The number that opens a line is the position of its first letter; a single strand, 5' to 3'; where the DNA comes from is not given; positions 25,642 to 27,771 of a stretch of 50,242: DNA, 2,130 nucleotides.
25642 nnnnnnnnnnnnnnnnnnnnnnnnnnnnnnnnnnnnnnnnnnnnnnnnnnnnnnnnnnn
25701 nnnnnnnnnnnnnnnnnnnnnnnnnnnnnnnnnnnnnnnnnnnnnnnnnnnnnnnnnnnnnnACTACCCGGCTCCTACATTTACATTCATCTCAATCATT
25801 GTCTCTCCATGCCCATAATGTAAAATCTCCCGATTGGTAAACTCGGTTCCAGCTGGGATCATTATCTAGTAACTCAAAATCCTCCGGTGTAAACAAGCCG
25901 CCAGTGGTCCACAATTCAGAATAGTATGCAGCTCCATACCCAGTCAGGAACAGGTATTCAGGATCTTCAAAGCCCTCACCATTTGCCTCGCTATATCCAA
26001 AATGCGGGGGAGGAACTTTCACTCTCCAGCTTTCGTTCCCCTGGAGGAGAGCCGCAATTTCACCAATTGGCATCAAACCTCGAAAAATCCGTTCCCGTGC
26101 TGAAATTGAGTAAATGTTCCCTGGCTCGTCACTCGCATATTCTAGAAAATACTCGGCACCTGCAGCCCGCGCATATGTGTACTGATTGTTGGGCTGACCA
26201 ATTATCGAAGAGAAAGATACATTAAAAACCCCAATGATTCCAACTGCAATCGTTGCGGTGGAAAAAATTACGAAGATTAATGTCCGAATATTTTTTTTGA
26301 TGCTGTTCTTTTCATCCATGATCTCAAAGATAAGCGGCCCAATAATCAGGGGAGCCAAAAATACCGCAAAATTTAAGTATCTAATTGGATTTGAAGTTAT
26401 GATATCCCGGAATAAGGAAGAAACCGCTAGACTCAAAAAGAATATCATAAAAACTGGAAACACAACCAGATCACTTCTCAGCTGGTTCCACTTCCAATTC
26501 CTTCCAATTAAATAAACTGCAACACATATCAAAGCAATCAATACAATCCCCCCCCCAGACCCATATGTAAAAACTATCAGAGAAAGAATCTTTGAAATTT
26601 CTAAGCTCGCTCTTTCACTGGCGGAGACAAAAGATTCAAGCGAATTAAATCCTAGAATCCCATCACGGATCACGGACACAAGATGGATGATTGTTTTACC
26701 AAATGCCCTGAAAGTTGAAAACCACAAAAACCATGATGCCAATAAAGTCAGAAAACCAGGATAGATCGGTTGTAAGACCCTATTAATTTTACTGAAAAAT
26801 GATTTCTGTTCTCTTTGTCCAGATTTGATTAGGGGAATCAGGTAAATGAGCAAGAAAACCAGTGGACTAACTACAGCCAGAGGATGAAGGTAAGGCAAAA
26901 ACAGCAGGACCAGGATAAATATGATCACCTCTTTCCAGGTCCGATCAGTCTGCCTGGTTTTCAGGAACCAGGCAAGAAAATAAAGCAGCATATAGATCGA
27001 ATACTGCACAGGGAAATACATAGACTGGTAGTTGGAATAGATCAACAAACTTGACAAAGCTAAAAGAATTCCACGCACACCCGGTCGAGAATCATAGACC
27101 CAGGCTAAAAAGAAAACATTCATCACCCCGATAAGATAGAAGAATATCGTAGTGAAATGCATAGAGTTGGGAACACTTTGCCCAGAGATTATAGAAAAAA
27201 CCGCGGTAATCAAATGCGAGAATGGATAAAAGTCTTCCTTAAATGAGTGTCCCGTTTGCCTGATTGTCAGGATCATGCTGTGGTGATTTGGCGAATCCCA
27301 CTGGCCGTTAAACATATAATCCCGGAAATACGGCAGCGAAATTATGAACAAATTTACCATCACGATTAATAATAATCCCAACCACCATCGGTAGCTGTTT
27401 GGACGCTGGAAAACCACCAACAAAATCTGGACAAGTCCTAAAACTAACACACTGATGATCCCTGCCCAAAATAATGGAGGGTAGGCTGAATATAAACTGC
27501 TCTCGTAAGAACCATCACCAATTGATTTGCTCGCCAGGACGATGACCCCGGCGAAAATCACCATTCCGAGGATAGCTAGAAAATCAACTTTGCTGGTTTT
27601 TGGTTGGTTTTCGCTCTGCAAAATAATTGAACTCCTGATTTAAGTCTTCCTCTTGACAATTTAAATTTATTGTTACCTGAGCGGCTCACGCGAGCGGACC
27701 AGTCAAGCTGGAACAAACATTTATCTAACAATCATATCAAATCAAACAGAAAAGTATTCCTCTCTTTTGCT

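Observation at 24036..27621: Coupled module of giant polytopic protein, DUF1616-like protein and CPBP protease: candidate surface-protein glycosylation and processing unit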

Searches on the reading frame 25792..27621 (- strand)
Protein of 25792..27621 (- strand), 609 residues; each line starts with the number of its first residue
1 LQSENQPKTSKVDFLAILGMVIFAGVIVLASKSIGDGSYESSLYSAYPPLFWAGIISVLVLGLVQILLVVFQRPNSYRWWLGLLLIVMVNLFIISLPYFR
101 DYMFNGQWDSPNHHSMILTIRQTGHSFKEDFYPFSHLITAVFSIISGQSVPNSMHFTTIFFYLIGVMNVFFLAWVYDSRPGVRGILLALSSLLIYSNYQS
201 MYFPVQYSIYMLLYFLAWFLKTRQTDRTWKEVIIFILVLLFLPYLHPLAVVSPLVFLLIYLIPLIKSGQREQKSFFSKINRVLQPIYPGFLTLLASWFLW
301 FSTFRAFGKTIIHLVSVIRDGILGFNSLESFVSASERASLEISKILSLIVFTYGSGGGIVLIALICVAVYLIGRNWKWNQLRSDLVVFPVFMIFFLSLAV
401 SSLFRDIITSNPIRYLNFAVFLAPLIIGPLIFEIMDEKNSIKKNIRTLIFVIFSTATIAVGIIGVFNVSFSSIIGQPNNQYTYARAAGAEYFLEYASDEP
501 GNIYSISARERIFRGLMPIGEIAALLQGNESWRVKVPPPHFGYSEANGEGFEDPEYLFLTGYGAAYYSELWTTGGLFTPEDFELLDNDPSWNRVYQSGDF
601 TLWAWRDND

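Call 4: search_protein_families(library=pfam, proteins=[window:25792-27621:-], max_evalue=0.01)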
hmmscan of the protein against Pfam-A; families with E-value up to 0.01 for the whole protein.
window:25792-27621:- (609 aa): 1 family
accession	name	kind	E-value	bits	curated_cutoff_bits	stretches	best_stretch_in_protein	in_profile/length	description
PF20176.3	DUF6541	-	0.0015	17.3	29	1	73-402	82-413/646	Family of unknown function (DUF6541)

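Call 5: search_protein_families(library=ncbifam, proteins=[window:25792-27621:-], max_evalue=0.01)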
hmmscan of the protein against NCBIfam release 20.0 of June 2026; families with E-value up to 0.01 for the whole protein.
window:25792-27621:- (609 aa): 1 family
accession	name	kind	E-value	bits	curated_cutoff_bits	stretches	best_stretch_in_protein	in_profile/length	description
NF006754.0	PRK09274.1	equivalog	0.0019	16.4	478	1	304-414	130-249/555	fatty acid CoA ligase family protein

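Call 8: find_homologous_proteins(query=window:25792-27621:-, max_evalue=0.001)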
Query window:25792-27621:- (609 aa): 4 proteins with E <= 0.001 among 8000 candidates.
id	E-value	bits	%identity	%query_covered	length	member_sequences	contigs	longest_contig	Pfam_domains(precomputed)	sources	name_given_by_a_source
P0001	0.0e+0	1315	100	97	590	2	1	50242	-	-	-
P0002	2.2e-214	732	54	98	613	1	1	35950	-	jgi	jgi:hypothetical protein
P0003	7.7e-143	496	54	67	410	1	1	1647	-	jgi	jgi:hypothetical protein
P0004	4.3e-16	77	24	98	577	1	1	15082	-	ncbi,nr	ncbi:Uncharacterised protein [uncultured archaeon]|nr:Uncharacterised protein [uncultured archaeon]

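Call 11: find_encoding_contigs(protein=P0002, flank=10000, max_places=4)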
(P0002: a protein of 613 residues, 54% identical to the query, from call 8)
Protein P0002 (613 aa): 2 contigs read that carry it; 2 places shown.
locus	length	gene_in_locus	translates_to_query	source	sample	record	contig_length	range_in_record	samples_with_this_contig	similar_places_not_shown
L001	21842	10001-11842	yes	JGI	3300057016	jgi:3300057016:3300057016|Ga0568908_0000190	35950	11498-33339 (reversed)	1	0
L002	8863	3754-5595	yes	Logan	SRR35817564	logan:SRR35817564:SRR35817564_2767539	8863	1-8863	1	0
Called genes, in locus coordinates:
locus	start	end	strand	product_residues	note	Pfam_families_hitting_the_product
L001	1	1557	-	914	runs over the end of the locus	PF01411:tRNA-synt_2c, PF07973:tRNA_SAD, PF02272:DHHA1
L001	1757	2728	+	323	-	PF00535:Glycos_transf_2, PF13641:Glyco_tranf_2_3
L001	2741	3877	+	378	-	PF13439:Glyco_transf_4, PF13579:Glyco_trans_4_4, PF20706:GT4-conflict, PF00534:Glycos_transf_1, PF13692:Glyco_trans_1_4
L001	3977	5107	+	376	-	PF13439:Glyco_transf_4, PF13579:Glyco_trans_4_4 (faint), PF20706:GT4-conflict (weak), PF00534:Glycos_transf_1, PF13692:Glyco_trans_1_4, PF13524:Glyco_trans_1_2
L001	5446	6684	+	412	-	PF00534:Glycos_transf_1, PF13692:Glyco_trans_1_4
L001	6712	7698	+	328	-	PF01522:Polysacc_deac_1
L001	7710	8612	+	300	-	PF00685:Sulfotransfer_1, PF13469:Sulfotransfer_3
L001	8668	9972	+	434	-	-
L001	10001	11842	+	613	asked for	-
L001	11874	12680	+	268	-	PF07760:DUF1616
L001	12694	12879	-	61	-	-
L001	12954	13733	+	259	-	PF01209:Ubie_methyltran (weak), PF08241:Methyltransf_11, PF08242:Methyltransf_12, PF13649:Methyltransf_25, PF13847:Methyltransf_31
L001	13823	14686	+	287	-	PF02517:Rce1-like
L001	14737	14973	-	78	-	-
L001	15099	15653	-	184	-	PF01035:DNA_binding_1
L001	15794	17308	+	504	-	PF01564:Spermine_synth (weak)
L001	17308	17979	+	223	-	PF07314:Lit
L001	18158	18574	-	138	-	PF16697:Yop-YscD_cpl, PF00498:FHA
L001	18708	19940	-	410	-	PF01676:Metalloenzyme, PF10143:PhosphMutase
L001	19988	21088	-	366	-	PF00005:ABC_tran, PF13304:AAA_21 (faint), PF17912:OB_MalK, PF08402:TOBE_2 (weak)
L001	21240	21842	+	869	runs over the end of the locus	PF01624:MutS_I, PF05188:MutS_II, PF05192:MutS_III, PF05190:MutS_IV, PF00488:MutS_V, PF27441:MutS_C (weak)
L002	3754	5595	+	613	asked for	-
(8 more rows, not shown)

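Call 12: find_encoding_contigs(protein=P0004, flank=10000, max_places=4)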
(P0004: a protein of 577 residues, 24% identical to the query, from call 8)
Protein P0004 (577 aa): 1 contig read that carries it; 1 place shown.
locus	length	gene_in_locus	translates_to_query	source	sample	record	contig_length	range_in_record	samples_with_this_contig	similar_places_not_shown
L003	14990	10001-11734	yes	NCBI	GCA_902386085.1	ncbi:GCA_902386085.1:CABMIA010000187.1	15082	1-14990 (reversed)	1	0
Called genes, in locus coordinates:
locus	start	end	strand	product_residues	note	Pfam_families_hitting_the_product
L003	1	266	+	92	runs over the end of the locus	PF02775:TPP_enzyme_C (weak)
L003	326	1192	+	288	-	PF00892:EamA, PF03151:TPT (weak), PF00892:EamA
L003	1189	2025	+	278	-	PF00557:Peptidase_M24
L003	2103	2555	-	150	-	PF01797:Y1_Tnp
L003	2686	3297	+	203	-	PF04055:Radical_SAM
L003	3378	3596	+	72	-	PF01022:HTH_5, PF12840:HTH_20 (weak)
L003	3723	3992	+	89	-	PF26119:DUF8036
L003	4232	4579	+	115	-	-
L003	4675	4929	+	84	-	-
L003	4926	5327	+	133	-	PF01850:PIN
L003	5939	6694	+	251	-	-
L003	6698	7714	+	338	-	PF04339:FemAB_like (faint), PF02388:FemAB (weak), PF13480:Acetyltransf_6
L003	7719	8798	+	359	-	PF04007:DUF354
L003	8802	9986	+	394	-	PF13477:Glyco_trans_4_2, PF13579:Glyco_trans_4_4, PF13439:Glyco_transf_4, PF20706:GT4-conflict (weak), PF00534:Glycos_transf_1, PF13692:Glyco_trans_1_4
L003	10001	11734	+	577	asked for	-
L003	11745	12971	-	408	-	PF01943:Polysacc_synt (weak)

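Call 14: find_related_loci(query=A1, collection=genome_contigs, flank=10000)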
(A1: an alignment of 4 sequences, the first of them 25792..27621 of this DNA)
Query A1 (609 aa) in genome_contigs; peptide patterns used: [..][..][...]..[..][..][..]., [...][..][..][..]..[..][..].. (x = any residue, [..] = any of these).
147 stretches matched a pattern; 1 encode a relative of the query (tblastn E <= 1e-3); 1 distinct loci.
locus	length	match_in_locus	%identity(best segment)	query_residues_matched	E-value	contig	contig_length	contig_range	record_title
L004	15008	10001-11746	24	1-604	4e-22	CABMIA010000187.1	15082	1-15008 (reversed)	uncultured archaeon isolate LFW-280_1_1 genome assembly, contig: LFW28011_80, whole genome shotgun sequence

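Call 25: search_protein_representatives(alignment_id=A1)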
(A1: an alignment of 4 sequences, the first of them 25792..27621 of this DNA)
Query: 4 sequences, 599 profile positions. Proteins with E-value up to 0.001 (for the whole library): 2198; up to 1e-10: 1811; up to 1e-30: 857. The best 150 are listed.
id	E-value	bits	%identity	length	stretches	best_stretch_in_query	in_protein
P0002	0.0e+00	1022.9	-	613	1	3-599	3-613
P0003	3.3e-211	719.5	-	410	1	190-599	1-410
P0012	6.5e-137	474.1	-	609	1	8-596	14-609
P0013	2.5e-134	465.6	-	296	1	304-599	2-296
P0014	8.9e-129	447.3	-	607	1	1-596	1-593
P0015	1.6e-103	363.8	-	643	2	283-593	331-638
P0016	2.3e-103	363.4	-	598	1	3-597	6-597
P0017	8.5e-102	358.2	-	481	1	118-598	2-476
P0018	9.0e-101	354.8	-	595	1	7-597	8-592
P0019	2.3e-99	350.1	-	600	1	6-598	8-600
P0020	2.0e-98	347.0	-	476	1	101-593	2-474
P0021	1.8e-97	343.9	-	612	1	6-598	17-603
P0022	2.4e-97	343.5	-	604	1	4-593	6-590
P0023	1.8e-96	340.6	-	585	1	9-593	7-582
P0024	1.7e-93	330.8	-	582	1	7-593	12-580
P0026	1.2e-91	324.6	-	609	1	10-596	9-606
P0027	1.7e-88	314.2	-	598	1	8-593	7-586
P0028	9.0e-87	308.5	-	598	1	4-598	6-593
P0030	4.1e-83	296.4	-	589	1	8-594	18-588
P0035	1.5e-75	271.5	-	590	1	5-594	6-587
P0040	1.3e-71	258.5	-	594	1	15-594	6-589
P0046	2.8e-70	254.1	-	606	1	5-596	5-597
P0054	3.4e-68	247.2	-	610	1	6-593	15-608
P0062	1.8e-65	238.2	-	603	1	1-592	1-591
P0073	7.5e-64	232.8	-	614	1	1-593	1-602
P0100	1.4e-59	218.7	-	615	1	9-593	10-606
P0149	6.1e-56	206.7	-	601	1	1-593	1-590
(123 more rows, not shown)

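Call 27: find_homologous_proteins(query=A2, max_evalue=0.00001)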
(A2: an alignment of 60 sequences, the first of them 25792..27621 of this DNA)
Query A2 (60 sequences) (609 aa, profile of the alignment): 7 proteins with E <= 0.00001 among 8000 candidates.
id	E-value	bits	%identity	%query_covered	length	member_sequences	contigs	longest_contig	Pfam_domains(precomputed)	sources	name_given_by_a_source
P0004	3.0e-176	605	24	98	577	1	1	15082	-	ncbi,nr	ncbi:Uncharacterised protein [uncultured archaeon]|nr:Uncharacterised protein [uncultured archaeon]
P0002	1.9e-170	586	54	98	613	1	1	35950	-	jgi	jgi:hypothetical protein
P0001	3.4e-166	572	100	97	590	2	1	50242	-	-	-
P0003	1.8e-90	322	54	67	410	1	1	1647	-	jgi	jgi:hypothetical protein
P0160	1.5e-8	51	-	-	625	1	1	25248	-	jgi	jgi:hypothetical protein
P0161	3.1e-6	44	26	8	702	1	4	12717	-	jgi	jgi:hypothetical protein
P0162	8.8e-6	42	36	4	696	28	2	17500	PF09971.15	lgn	-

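Call 28: search_protein_families(library=pfam, alignment_id=A2, max_evalue=0.01)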
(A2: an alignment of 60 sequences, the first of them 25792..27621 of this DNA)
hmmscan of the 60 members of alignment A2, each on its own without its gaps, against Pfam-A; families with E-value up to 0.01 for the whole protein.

A. member 1, window:25792-27621:- (609 aa): 1 family
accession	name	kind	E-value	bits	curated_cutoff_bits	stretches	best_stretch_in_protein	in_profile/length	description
PF20176.3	DUF6541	-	0.0015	17.3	29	1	73-402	82-413/646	Family of unknown function (DUF6541)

B. families by the number of members that match (of 60 scanned): 2 families
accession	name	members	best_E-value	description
PF20176.3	DUF6541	11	8.8e-10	Family of unknown function (DUF6541)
PF05857.17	TraX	1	0.0045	TraX protein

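Call 30: search_protein_families(library=pfam, proteins=[L001:14737-14973:-, L001:12694-12879:-, L001:8668-9972:+], max_evalue=1)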
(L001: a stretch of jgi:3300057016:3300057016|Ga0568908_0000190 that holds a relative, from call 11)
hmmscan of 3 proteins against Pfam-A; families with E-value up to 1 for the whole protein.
L001:14737-14973:- (78 aa): 2 families
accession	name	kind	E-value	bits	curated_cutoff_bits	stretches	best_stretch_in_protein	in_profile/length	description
PF06808.19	DctM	-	0.0053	16.1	23.8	1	7-72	163-228/413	Tripartite ATP-independent periplasmic transporter, DctM component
PF22032.1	Hen1_N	-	0.25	11.4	27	1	10-59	143-192/222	Hen1 N-terminal domain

L001:12694-12879:- (61 aa): 0 families

L001:8668-9972:+ (434 aa): 1 family
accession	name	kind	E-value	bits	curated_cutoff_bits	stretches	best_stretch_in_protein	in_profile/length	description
PF01943.22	Polysacc_synt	-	0.004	17.1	28.2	1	20-253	1-230/274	Polysaccharide biosynthesis protein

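Call 43: predict_structure(alignment_id=A2)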
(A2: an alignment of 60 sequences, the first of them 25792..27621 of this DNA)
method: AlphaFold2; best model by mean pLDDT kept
length: 609 residues; sequences in the alignment: 60
mean_pLDDT: 92.6   pTM: 0.92
mean pLDDT of the five models: 92.6, 91.8, 91.4, 90.4, 89.4
residues with pLDDT >= 90: 499; 70-90: 89; 50-70: 17; < 50: 4
segments of 3 or more residues with pLDDT < 50: none
pLDDT, mean of each block of 10 residues (from residue 1): 55 96 98 94 95 98 97 95 98 97 94 97 95 96 98 97 98 98 98 97 97 98 95 97 94 97 85 84 92 96 94 92 82 87 94 96 95 71 91 96 88 95 97 89 93 98 97 93 96 90 88 93 94 93 73 89 93 89 94 95 84
secondary structure, 60 per line:
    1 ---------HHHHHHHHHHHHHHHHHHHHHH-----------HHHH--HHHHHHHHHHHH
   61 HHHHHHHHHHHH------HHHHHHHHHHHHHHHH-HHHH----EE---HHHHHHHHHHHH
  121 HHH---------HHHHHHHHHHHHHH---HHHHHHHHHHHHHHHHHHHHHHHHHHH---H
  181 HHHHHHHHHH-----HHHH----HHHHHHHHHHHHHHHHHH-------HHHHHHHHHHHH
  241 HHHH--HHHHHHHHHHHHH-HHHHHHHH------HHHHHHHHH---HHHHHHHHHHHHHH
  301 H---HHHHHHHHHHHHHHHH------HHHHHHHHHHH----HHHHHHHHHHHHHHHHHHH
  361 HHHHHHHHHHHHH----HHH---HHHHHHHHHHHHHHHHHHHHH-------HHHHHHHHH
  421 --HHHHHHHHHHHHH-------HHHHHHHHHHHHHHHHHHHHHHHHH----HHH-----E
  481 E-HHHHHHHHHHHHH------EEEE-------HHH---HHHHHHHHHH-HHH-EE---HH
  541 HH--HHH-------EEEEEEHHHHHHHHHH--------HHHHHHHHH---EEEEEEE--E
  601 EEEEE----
elements in order: H10-31 H43-46 H49-72 H79-94 H96-99 H109-123 H133-146 H150-176 H180-190 H196-199 H204-221 H229-244 H247-259 H261-268 H275-283 H287-301 H305-320 H327-337 H342-373 H384-404 H412-420 H423-435 H443-467 H483-495 E502-505 H519-528 H539-542 E555-560 H561-570 H579-587 E591-597 E600-605

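Call 48: fold_search(model_id=the predicted structure, library=pdb)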
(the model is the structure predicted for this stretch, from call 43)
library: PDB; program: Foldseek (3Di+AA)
matches with E <= 10: 374; with E <= 0.001: 16
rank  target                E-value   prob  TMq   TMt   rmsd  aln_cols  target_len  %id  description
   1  5f15                  2.3e-06  1.00  0.43  0.47  12.9       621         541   12  Crystal Structure of ArnT from Cupriavidus metallidurans bound to Undecaprenyl phosphate (released 2016-02-17)
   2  8agc_A                4.3e-06  1.00  0.44  0.40  11.2       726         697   12  Structure of yeast oligosaccharylransferase complex with lipid-linked oligosaccharide and non-acceptor peptide bound (released 2022-12-07)
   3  6ezn_F                4.3e-06  1.00  0.42  0.40  15.8       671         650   12  Cryo-EM structure of the yeast oligosaccharyltransferase (OST) complex (released 2018-01-17)
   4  5ezm                  5.8e-06  1.00  0.46  0.51  11.6       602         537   12  Crystal Structure of ArnT from Cupriavidus metallidurans in the apo state (released 2016-02-17)
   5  8if8_C                1.2e-05  1.00  0.51  0.51  10.8       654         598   11  Arabinosyltransferase AftA (released 2023-05-31)
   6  5gmy_A                1.6e-05  1.00  0.44  0.34  15.5       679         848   11  Crystal structure of the Archaeoglobus fulgidus oligosaccharyltransferase (O29867_ARCFU) tethered with an acceptor pep (released 2017-02-01)
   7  8pn9_A                2.1e-05  1.00  0.45  0.43  12.2       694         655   11  Structure of human oligosaccharyltransferase OST-A complex bound to NGI-1 (released 2024-05-08)
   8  8if8_B                2.1e-05  1.00  0.50  0.49  11.1       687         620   12  Arabinosyltransferase AftA (released 2023-05-31)
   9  6s7t_A                5.3e-05  1.00  0.44  0.39  12.4       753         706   10  Cryo-EM structure of human oligosaccharyltransferase complex OST-B (released 2019-12-18)
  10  9n9j_I                7.2e-05  1.00  0.47  0.42  12.7       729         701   10  Structure of a GRP94 folding intermediate engaged with a CCDC134- and FKBP11-bound secretory translocon (released 2025-11-19)
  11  6ftg_5                9.3e-05  1.00  0.47  0.45  13.7       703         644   12  Subtomogram average of OST-containing ribosome-translocon complexes from canine rough microsomal membranes (released 2018-03-21)
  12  6w98_A                9.7e-05  1.00  0.40  0.22   9.7       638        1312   11  Single-Particle Cryo-EM Structure of Arabinofuranosyltransferase AftD from Mycobacteria (released 2020-05-13)
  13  7zli_A                2.1e-04  1.00  0.45  0.43  12.8       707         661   10  Cryo-EM structure of C-mannosyltransferase CeDPY19, in complex with Dol25-P-Man and bound to CMT2-Fab and anti-Fab nan (released 2023-01-11)
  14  6wby                  2.5e-04  1.00  0.42  0.24   9.3       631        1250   11  Single-Particle Cryo-EM Structure of Arabinofuranosyltransferase AftD from Mycobacteria, Mutant R1389S Class 2 (released 2020-05-13)
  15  3waj                  4.4e-04  1.00  0.44  0.35  13.9       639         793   12  Crystal structure of the Archaeoglobus fulgidus oligosaccharyltransferase (O29867_ARCFU) complex with Zn and sulfate (released 2013-10-30)
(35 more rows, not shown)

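Call 71: list_cluster_members(proteins=[P0012, P0014, P0016, P0018, P0019, P0021, P0022, P0026, P0027, P0028])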
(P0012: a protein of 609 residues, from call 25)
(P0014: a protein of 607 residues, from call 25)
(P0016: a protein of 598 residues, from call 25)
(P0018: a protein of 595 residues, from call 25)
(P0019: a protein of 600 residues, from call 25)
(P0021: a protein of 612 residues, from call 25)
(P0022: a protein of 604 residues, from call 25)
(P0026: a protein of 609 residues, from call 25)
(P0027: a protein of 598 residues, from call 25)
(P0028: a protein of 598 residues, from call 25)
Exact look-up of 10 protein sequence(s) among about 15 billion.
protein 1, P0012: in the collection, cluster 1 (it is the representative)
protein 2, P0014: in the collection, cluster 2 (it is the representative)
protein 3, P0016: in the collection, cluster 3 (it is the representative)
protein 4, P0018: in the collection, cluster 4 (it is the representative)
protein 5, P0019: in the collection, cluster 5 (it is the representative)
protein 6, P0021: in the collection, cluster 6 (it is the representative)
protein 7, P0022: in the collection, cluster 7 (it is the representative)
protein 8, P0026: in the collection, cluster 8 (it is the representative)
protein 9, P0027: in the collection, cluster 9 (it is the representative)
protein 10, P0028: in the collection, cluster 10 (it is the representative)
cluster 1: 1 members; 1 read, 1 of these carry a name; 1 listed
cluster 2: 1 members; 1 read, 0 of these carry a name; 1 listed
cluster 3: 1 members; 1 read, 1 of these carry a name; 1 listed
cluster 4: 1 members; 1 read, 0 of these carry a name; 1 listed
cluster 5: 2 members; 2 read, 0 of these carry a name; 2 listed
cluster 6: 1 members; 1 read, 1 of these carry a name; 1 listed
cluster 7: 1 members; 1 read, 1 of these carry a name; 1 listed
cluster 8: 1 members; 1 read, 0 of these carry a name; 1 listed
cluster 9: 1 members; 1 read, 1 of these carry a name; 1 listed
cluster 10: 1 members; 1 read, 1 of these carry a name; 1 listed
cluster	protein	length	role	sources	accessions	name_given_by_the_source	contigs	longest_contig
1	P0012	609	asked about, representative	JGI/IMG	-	hypothetical protein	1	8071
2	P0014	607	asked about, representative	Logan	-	-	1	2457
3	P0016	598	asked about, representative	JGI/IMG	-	hypothetical protein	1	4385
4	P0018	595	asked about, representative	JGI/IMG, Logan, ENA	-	-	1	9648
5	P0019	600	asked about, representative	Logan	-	-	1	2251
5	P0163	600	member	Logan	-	-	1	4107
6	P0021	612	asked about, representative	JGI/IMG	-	hypothetical protein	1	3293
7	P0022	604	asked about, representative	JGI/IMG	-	hypothetical protein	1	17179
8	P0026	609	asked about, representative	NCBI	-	-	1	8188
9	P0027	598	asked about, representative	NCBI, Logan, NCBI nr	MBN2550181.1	MAG: hypothetical protein JXB15_13545 [Anaerolineales bacterium] | hypothetical protein [Anaerolineales bacterium]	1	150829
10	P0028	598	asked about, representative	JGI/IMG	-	hypothetical protein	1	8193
